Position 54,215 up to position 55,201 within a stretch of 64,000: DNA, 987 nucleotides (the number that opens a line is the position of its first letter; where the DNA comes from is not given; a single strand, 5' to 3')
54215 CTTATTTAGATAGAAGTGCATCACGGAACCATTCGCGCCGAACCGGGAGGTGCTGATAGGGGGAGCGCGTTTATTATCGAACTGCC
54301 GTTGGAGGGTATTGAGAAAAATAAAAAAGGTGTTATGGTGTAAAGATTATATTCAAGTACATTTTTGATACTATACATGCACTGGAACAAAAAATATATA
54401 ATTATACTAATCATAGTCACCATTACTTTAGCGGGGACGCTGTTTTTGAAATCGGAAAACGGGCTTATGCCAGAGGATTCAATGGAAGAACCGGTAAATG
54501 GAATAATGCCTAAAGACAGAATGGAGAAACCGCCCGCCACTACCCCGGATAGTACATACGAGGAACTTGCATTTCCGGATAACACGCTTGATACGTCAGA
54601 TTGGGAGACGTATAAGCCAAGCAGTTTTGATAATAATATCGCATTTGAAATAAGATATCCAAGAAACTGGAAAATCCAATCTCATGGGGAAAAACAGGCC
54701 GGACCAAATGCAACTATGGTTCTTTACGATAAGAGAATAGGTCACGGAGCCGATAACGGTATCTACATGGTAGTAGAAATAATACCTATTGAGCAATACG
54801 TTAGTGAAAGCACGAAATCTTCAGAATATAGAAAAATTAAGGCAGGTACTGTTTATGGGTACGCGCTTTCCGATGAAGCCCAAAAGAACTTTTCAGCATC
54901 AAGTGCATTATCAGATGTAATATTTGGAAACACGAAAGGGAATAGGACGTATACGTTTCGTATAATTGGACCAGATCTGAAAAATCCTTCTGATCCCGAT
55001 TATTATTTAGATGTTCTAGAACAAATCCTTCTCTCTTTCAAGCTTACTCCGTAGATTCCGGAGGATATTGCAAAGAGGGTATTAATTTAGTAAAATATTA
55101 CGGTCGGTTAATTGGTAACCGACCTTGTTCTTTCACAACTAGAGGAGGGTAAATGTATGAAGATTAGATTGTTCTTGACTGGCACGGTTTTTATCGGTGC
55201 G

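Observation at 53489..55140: Tandem paralogous secreted-protein genes with identical terminators, flanking a histidine-kinase 3' remnant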

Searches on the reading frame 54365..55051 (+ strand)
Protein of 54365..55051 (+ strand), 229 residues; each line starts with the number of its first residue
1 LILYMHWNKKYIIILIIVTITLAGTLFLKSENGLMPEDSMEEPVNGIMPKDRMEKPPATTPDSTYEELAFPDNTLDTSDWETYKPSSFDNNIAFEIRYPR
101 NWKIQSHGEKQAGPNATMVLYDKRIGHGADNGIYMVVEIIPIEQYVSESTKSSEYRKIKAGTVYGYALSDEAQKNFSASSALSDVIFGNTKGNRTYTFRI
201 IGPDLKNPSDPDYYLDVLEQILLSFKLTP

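Call 5: search_protein_families(library=pfam, proteins=[window:54365-55051:+], max_evalue=1)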
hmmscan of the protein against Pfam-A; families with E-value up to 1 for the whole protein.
window:54365-55051:+ (229 aa): 0 families

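Call 12: find_homologous_proteins(query=window:54365-55051:+)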
Query window:54365-55051:+ (229 aa): 13 proteins with E <= 0.001 among 292 candidates.
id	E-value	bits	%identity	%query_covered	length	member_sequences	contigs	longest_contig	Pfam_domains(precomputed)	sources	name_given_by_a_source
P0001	2.7e-123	428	100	83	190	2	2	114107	-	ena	-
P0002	2.6e-59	219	63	73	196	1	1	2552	-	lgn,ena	-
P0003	2.1e-48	183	41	97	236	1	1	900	-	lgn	-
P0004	5.4e-46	175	49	85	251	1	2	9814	-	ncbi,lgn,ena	-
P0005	3.5e-43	166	39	90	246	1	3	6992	-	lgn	-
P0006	7.1e-41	158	50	71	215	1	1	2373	-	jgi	jgi:hypothetical protein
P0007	1.4e-18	86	36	72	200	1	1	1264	-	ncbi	-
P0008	4.8e-12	64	29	94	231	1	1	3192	-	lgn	-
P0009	2.4e-10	59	30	97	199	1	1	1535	-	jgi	-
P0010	2.9e-9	55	30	97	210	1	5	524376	-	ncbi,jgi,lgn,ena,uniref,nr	ncbi:MAG: hypothetical protein COU90_03205 [Candidatus Ryanbacteria bacterium CG10_big_fil_rev_8_21_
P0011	3.7e-9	55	32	75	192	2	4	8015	-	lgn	-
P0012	3.4e-7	48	40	45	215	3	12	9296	-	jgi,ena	-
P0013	5.4e-7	48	39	40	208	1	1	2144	-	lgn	-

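Call 14: find_encoding_contigs(protein=P0004, flank=10000, max_places=4)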
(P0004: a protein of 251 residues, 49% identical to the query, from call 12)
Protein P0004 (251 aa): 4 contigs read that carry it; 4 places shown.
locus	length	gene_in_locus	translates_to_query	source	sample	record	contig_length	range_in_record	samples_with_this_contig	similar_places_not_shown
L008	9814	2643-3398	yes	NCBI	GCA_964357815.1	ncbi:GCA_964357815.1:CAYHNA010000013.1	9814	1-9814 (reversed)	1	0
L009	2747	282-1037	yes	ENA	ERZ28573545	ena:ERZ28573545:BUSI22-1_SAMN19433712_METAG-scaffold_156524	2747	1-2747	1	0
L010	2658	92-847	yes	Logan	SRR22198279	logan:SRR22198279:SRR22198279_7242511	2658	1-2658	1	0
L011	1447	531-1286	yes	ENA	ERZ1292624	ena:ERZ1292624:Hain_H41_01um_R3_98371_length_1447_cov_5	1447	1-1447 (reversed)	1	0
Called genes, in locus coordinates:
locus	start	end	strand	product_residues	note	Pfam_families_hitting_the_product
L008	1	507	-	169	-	?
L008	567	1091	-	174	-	PF00719:Pyrophosphatase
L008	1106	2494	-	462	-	PF08529:NusA_N, PF00575:S1 (weak), PF13184:KH_NusA_1st, PF26594:KH_NusA_2nd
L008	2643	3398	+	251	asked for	-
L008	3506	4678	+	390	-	PF01551:Peptidase_M23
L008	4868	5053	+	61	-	-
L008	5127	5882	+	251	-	-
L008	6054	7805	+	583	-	PF05157:MshEN, PF00437:T2SSE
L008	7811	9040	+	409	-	PF28597:T2SSF_N (faint), PF00482:T2SSF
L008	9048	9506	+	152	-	PF07963:N_methyl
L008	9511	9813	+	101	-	?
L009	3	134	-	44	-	?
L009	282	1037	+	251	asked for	-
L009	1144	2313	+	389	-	PF01551:Peptidase_M23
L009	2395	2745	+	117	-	?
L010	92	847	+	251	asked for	-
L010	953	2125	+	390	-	PF01551:Peptidase_M23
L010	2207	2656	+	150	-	?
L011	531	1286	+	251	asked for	-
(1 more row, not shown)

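Call 15: find_encoding_contigs(protein=P0005, flank=10000, max_places=4)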
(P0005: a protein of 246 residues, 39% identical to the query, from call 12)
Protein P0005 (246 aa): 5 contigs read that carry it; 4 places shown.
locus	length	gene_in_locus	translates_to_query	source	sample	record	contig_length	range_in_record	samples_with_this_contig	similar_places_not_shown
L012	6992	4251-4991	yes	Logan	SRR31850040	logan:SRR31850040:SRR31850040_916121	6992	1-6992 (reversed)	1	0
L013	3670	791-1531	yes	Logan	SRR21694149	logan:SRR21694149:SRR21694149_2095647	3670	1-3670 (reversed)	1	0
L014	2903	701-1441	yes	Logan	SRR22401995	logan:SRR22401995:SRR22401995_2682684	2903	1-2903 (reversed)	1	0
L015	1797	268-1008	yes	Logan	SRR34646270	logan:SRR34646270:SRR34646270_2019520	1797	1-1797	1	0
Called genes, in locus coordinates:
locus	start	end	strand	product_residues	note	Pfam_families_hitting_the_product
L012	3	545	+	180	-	?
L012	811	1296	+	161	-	PF07098:DUF1360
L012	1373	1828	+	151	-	PF07291:MauE (weak), PF07681:DoxX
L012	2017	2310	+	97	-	-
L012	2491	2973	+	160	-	PF00466:Ribosomal_L10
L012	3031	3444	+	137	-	PF16320:Ribosomal_L12_N, PF00542:Ribosomal_L12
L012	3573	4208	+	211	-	-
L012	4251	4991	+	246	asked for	-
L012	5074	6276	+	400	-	PF01551:Peptidase_M23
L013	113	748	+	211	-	-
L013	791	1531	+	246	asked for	-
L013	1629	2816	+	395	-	PF01551:Peptidase_M23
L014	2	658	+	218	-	?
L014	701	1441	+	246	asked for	-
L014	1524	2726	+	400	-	PF01551:Peptidase_M23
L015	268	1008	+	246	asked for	-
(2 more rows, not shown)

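Call 16: find_encoding_contigs(protein=P0012, flank=10000, max_places=4)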
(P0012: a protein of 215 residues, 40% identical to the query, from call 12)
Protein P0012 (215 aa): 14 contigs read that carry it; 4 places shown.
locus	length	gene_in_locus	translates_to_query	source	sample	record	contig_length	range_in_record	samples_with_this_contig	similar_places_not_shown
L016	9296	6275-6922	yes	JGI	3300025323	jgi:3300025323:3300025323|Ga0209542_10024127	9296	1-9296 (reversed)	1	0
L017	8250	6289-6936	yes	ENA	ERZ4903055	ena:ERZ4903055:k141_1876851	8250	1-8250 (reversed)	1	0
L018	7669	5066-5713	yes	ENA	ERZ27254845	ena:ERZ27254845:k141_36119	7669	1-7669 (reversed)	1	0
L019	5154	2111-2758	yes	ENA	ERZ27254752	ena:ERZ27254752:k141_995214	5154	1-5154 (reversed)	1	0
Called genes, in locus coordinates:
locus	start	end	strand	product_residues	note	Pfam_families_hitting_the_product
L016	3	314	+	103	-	?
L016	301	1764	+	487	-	PF04055:Radical_SAM, PF03692:CxxCxxCC (faint)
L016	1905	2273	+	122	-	PF02518:HATPase_c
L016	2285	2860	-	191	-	-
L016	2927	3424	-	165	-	PF05257:CHAP (weak)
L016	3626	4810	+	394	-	PF00579:tRNA-synt_1b, PF22421:SYY_C-terminal (weak), PF01479:S4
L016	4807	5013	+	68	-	-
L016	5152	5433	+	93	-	PF02518:HATPase_c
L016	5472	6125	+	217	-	-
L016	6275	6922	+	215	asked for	-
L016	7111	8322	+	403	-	PF01551:Peptidase_M23 (weak)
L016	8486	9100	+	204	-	PF01553:Acyltransferase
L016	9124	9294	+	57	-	?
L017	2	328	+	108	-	?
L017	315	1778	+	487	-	PF04055:Radical_SAM, PF03692:CxxCxxCC (faint)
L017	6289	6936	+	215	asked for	-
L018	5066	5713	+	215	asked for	-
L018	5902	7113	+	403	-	PF01551:Peptidase_M23 (weak)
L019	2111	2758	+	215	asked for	-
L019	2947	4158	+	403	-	PF01551:Peptidase_M23 (weak)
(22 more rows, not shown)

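Call 22: find_homologous_proteins(query=L016:5146-5430:+, max_evalue=0.00001)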
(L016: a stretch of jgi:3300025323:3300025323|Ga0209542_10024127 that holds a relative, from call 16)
Query L016:5146-5430:+ (95 aa): 10 proteins with E <= 0.00001 among 12 candidates.
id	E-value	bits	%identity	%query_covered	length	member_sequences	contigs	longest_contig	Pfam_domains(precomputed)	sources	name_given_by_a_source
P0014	1.2e-51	190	98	98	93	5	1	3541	PF02518.32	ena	-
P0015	5.7e-38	147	82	93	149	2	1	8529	PF02518.32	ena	-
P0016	3.8e-35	138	92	77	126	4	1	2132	PF02518.32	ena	-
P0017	3.2e-33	131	73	89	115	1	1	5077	PF02518.32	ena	-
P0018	2.2e-32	129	70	95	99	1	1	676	PF02518.32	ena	-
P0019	1.2e-29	120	73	79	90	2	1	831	PF02518.32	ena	-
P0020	9.9e-28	114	85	71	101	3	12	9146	PF02518.32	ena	-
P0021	5.5e-26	108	96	58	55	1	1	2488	PF02518.32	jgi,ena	-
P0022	3.5e-22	96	85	58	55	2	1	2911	PF02518.32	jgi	-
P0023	1.2e-8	53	37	71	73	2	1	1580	PF02518.32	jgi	-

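Call 24: find_encoding_contigs(protein=P0015, flank=10000, max_places=3)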
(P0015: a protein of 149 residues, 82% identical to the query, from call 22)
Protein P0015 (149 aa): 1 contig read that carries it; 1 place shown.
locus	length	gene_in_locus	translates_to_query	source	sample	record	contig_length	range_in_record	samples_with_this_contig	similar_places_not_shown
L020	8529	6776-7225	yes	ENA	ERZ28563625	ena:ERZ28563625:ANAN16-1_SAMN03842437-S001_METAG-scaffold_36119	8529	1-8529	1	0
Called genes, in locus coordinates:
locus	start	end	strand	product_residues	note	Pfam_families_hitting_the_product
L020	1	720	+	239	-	?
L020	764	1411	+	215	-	PF01797:Y1_Tnp (weak)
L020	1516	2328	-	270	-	-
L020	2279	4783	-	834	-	-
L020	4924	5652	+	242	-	-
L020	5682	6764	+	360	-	PF16927:HisKA_7TM, PF00512:HisKA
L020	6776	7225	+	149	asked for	PF02518:HATPase_c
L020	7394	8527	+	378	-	?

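Call 25: find_encoding_contigs(protein=P0017, flank=10000, max_places=3)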
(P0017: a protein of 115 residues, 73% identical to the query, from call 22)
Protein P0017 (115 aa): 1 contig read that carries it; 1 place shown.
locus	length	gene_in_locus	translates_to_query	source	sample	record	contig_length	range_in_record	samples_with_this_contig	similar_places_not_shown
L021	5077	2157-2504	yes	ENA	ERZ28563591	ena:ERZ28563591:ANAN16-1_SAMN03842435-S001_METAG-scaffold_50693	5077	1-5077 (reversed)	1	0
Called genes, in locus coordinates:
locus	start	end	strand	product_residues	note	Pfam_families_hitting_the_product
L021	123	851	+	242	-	-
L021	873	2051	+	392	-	-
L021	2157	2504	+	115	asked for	PF02518:HATPase_c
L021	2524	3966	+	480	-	PF01336:tRNA_anti-codon, PF00152:tRNA-synt_2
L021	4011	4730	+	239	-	PF02616:SMC_ScpA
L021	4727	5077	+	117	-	?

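Call 26: find_encoding_contigs(protein=P0020, flank=10000, max_places=4)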
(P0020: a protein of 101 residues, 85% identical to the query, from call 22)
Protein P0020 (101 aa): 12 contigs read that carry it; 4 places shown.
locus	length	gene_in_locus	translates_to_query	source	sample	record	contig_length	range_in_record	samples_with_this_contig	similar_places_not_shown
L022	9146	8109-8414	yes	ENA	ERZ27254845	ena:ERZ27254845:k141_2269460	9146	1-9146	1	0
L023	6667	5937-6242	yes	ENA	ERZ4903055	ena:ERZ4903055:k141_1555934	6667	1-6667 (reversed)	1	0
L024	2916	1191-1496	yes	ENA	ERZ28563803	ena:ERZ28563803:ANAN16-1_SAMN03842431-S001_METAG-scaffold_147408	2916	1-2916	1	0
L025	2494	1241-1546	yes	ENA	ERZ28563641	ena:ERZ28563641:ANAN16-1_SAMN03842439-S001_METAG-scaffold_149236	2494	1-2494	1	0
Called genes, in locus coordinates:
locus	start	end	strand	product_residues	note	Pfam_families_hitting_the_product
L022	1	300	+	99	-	?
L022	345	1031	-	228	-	PF03575:Peptidase_S51, PF01174:SNO (weak), PF07685:GATase_3 (weak)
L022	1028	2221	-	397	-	-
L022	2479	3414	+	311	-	PF12147:Methyltransf_20, PF13847:Methyltransf_31 (weak)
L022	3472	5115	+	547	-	PF16927:HisKA_7TM, PF00512:HisKA, PF02518:HATPase_c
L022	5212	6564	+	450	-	PF13393:tRNA-synt_His, PF00587:tRNA-synt_2b, PF03129:HGTP_anticodon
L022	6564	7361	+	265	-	-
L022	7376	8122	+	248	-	PF01209:Ubie_methyltran (weak), PF13489:Methyltransf_23, PF13649:Methyltransf_25, PF13847:Methyltransf_31, PF08241:Methyltransf_11, PF08242:Methyltransf_12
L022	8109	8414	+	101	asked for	PF02518:HATPase_c (weak)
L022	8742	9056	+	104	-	PF12647:RNHCP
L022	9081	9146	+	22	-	?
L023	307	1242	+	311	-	PF12147:Methyltransf_20, PF13847:Methyltransf_31 (weak)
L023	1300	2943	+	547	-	PF16927:HisKA_7TM, PF00512:HisKA, PF02518:HATPase_c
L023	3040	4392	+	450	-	PF13393:tRNA-synt_His, PF00587:tRNA-synt_2b, PF03129:HGTP_anticodon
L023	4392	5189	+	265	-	-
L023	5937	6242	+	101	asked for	PF02518:HATPase_c (weak)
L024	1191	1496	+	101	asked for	PF02518:HATPase_c (weak)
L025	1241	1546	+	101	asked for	PF02518:HATPase_c (weak)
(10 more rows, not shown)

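Call 40: predict_structure(alignment_id=A1)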
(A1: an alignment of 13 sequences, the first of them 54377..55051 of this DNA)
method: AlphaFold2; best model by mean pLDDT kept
length: 225 residues; sequences in the alignment: 13
mean_pLDDT: 69.3   pTM: 0.61
mean pLDDT of the five models: 69.3, 69.0, 68.0, 67.4, 66.5
residues with pLDDT >= 90: 11; 70-90: 119; 50-70: 44; < 50: 51
segments of 3 or more residues with pLDDT < 50: 28-53, 168-186, 200-204
pLDDT, mean of each block of 10 residues (from residue 1): 78 87 59 42 43 55 76 91 67 90 68 82 68 83 83 76 65 43 45 74 59 86 79
secondary structure, 60 per line:
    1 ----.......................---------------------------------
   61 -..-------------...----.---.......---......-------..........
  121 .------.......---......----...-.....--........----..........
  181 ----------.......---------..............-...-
elements in order: H5-27 E77-79 E88-94 E98-103 E111-118 E128-134 H138-143 E152-156 E159-166 E171-180 E191-197 H207-220 E222-224

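Call 49: find_encoding_contigs(protein=P0002, flank=5000, max_places=3)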
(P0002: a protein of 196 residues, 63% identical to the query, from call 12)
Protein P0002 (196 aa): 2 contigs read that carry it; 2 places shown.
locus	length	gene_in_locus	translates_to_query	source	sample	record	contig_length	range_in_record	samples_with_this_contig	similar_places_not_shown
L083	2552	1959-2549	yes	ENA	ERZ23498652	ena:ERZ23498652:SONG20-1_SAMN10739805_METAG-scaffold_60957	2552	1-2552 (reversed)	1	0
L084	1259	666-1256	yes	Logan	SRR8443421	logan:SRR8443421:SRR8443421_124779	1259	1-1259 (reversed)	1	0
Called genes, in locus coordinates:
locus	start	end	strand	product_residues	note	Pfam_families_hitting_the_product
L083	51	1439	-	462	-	PF11638:DnaA_N, PF00308:Bac_DnaA, PF01695:IstB_IS21 (weak), PF08299:Bac_DnaA_C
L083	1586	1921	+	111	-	PF00825:Ribonuclease_P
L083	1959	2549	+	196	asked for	-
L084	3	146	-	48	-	?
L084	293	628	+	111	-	PF00825:Ribonuclease_P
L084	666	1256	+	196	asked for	-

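Call 50: find_encoding_contigs(protein=P0006, flank=5000, max_places=3)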
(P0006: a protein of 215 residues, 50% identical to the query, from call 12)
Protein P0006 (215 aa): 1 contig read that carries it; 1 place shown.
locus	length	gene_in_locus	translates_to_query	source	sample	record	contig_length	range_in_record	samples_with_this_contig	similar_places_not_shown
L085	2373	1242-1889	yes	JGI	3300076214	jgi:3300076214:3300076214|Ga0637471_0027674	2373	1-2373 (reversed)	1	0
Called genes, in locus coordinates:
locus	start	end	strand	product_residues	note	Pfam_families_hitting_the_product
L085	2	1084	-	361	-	?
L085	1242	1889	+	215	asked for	-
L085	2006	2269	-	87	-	PF01485:IBR (faint)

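Call 57: find_homologous_proteins(query=L022:3472-5112:+, max_evalue=1e-20)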
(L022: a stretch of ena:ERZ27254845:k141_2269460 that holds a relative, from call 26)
Query L022:3472-5112:+ (547 aa): 580 proteins with E <= 1e-20 among 8000 candidates; the best 120 are listed.
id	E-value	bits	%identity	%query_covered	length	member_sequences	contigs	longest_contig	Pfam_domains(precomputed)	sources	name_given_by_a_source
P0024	0.0e+0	1154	99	97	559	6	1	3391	PF02518.32,PF00512.32,PF16927.12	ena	-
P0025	7.3e-298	1007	90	97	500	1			PF02518.32,PF00512.32,PF16927.12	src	-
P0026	2.7e-221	754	64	97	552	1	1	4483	PF02518.32,PF00512.32,PF16927.12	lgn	-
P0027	2.9e-184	632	61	99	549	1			PF02518.32,PF00512.32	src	-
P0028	3.5e-177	609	59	94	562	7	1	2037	PF02518.32,PF00512.32,PF16927.12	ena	-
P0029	8.7e-160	551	69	71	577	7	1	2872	PF02518.32,PF00512.32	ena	-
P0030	1.8e-157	544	56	97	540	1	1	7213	PF02518.32,PF00512.32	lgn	-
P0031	5.6e-157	542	51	95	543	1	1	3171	PF02518.32,PF00512.32,PF13589.13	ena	-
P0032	7.1e-155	535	55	97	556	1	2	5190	PF02518.32,PF00512.32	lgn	-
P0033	2.2e-154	533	55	94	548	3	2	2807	PF02518.32,PF00512.32,PF16927.12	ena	-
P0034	3.8e-152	526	52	94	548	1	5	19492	PF02518.32,PF00512.32,PF16927.12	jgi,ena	-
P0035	5.3e-151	522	53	94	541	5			PF02518.32,PF00512.32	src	-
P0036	4.2e-147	509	47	97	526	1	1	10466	PF02518.32,PF00512.32,PF16927.12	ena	-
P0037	8.9e-146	505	45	99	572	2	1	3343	PF02518.32,PF00512.32,PF16927.12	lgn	-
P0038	6.2e-145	502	50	97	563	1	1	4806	PF02518.32,PF00512.32,PF13589.13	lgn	-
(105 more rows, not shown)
